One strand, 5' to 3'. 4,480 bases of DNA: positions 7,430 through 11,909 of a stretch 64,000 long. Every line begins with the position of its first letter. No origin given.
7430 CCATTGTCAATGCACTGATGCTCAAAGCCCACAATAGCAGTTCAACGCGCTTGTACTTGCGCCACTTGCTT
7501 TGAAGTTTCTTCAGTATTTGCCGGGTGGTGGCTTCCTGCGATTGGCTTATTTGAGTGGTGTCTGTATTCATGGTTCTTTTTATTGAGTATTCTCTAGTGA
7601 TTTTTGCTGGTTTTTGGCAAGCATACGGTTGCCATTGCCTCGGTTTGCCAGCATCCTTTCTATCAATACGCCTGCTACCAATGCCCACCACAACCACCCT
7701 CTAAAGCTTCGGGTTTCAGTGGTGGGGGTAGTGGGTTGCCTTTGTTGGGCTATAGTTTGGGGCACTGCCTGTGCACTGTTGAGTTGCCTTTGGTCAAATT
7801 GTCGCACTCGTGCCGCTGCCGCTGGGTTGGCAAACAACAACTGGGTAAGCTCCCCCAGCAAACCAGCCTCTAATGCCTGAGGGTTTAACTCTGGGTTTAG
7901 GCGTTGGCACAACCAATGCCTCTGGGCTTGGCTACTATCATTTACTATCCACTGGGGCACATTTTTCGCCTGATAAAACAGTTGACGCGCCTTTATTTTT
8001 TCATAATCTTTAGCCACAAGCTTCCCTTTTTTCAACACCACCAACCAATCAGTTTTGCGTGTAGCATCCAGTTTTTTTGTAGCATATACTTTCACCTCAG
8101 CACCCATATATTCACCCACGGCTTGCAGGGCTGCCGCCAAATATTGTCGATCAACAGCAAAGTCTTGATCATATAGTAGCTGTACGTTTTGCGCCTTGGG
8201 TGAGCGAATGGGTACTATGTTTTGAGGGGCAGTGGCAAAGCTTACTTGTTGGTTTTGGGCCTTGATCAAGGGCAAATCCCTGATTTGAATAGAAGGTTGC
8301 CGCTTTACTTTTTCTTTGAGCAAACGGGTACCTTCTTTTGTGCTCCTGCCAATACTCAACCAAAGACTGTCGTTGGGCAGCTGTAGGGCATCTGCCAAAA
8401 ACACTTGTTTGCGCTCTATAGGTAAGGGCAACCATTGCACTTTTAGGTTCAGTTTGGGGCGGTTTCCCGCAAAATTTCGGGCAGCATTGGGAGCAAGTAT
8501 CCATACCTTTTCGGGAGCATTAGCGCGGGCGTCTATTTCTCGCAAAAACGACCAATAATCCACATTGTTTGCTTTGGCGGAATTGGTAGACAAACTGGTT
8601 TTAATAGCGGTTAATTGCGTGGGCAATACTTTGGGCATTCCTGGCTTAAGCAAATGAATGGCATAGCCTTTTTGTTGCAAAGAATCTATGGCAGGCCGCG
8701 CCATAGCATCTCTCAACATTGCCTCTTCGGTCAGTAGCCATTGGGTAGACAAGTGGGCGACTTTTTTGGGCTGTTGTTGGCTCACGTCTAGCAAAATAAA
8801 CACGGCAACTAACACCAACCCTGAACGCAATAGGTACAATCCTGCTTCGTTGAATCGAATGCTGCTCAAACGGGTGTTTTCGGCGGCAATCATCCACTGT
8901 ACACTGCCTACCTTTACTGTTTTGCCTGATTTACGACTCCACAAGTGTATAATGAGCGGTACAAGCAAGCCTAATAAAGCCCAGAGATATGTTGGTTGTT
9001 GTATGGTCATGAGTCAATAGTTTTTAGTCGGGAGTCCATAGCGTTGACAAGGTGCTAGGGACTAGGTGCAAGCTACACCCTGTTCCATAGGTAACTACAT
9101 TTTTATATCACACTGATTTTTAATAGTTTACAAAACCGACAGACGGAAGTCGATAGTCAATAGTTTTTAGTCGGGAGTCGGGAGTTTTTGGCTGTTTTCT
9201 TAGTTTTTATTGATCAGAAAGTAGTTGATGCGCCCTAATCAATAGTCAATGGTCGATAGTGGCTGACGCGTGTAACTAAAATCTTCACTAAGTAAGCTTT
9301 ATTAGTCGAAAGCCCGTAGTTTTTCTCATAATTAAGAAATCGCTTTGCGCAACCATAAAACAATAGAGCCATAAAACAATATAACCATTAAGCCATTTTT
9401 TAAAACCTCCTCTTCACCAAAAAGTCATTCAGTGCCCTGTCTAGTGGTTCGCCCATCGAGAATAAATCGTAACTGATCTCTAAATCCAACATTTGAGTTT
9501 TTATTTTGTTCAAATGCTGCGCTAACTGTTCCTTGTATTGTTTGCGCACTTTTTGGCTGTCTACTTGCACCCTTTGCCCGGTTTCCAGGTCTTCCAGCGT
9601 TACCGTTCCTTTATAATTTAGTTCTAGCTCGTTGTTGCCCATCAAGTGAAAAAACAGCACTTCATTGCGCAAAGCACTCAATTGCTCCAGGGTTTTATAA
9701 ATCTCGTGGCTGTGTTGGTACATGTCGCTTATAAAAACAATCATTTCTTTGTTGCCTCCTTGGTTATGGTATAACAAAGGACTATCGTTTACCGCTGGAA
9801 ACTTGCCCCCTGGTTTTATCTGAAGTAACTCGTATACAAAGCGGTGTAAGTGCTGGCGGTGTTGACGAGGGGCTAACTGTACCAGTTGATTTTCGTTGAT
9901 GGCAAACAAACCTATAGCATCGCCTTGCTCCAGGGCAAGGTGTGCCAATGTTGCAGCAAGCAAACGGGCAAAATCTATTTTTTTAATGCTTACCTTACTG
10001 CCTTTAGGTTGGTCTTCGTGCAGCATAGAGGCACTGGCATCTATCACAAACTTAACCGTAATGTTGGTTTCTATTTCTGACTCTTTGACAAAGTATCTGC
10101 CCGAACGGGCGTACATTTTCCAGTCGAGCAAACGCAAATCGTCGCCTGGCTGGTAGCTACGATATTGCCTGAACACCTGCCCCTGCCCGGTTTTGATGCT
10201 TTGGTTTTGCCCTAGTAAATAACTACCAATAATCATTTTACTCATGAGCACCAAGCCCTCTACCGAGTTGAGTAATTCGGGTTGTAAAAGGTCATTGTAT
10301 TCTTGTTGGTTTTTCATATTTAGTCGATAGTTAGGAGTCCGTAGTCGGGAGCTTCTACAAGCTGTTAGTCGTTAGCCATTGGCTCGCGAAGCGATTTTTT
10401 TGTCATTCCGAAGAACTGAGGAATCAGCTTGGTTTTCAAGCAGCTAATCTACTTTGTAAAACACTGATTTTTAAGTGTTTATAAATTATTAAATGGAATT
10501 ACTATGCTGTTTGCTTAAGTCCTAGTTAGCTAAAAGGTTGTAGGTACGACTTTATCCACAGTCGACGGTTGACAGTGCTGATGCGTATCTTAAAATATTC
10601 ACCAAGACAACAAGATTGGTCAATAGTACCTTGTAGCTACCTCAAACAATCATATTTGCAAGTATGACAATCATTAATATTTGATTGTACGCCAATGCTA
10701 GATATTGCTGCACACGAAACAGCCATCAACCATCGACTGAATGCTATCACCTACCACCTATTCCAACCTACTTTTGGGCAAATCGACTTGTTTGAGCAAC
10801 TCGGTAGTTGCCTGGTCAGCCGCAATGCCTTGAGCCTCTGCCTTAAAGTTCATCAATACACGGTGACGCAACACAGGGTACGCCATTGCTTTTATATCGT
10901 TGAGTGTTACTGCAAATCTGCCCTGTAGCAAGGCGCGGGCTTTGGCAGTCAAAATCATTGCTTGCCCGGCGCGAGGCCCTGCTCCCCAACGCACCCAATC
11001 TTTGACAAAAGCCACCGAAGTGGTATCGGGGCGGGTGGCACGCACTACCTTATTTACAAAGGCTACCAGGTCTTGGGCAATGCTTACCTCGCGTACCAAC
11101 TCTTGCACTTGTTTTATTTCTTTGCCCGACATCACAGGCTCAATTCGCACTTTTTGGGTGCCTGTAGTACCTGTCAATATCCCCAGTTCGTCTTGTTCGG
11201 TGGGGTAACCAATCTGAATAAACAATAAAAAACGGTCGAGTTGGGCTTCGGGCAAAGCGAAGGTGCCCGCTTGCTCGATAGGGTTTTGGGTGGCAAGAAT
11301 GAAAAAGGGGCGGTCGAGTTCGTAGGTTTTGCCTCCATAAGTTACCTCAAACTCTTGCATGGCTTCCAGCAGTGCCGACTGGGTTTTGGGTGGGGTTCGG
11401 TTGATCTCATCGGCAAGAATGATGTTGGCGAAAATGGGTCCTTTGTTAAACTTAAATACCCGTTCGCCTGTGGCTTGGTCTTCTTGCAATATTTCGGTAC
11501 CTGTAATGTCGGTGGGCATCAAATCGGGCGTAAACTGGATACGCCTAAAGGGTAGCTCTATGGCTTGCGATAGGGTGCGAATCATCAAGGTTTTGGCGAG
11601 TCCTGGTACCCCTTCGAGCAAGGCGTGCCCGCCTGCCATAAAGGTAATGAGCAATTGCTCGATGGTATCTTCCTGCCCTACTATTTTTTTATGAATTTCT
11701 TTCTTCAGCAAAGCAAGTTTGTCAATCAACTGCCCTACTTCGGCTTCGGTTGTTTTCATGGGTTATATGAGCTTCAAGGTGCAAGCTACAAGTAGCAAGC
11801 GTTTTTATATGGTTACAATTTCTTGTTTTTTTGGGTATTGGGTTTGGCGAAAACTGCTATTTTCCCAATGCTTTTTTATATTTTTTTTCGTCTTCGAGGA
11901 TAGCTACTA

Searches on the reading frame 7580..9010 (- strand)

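Call 61: search_protein_families(library=pfam, proteins=[window:7580-9010:-], max_evalue=0.001)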
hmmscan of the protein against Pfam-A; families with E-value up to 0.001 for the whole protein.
window:7580-9010:- (476 aa): 1 family
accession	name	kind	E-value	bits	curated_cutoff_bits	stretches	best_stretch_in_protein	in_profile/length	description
PF07584.16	BatA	-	7.5e-09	36.3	25.9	1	1-73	1-74/77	Aerotolerance regulator N-terminal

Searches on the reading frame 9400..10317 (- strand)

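Call 4: search_protein_families(library=pfam, proteins=[window:9400-10317:-], max_evalue=0.01)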
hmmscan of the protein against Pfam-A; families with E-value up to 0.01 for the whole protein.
window:9400-10317:- (305 aa): 2 families
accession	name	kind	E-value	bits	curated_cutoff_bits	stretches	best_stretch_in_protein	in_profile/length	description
PF01882.25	DUF58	-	6.8e-41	140.3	23.4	1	51-268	1-213/216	Protein of unknown function DUF58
PF13519.12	VWA_2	-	0.00067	20.7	27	1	90-167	3-72/107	von Willebrand factor type A domain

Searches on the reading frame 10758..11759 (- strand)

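Call 4: search_protein_families(library=pfam, proteins=[window:10758-11759:-], max_evalue=0.01)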
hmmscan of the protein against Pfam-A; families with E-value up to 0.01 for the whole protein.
window:10758-11759:- (333 aa): 7 families
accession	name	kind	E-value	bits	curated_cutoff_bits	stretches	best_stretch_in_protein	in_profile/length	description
PF07726.17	AAA_3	-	3.1e-62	208.7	27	1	45-179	1-131/131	ATPase family associated with various cellular activities (AAA)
PF17863.7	AAA_lid_2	-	1.4e-16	60.4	22.7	1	256-318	9-71/74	AAA lid domain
PF07728.20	AAA_5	-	1.2e-11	45.3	22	1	46-177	2-139/139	AAA domain (dynein-related subfamily)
PF20030.5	bpMoxR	-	8.5e-10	38.5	27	1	15-196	3-179/205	MoxR domain in the MoxR-vWA-beta-propeller ternary systems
PF00004.35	AAA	-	2.1e-06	28.6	21.2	1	47-183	2-129/131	ATPase family associated with various cellular activities (AAA)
PF00493.29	MCM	-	0.0011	18.6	23.3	1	19-162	33-175/224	MCM P-loop domain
PF05496.18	RuvB_N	-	0.0026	18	27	0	25-72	8-62/159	Holliday junction DNA helicase RuvB P-loop domain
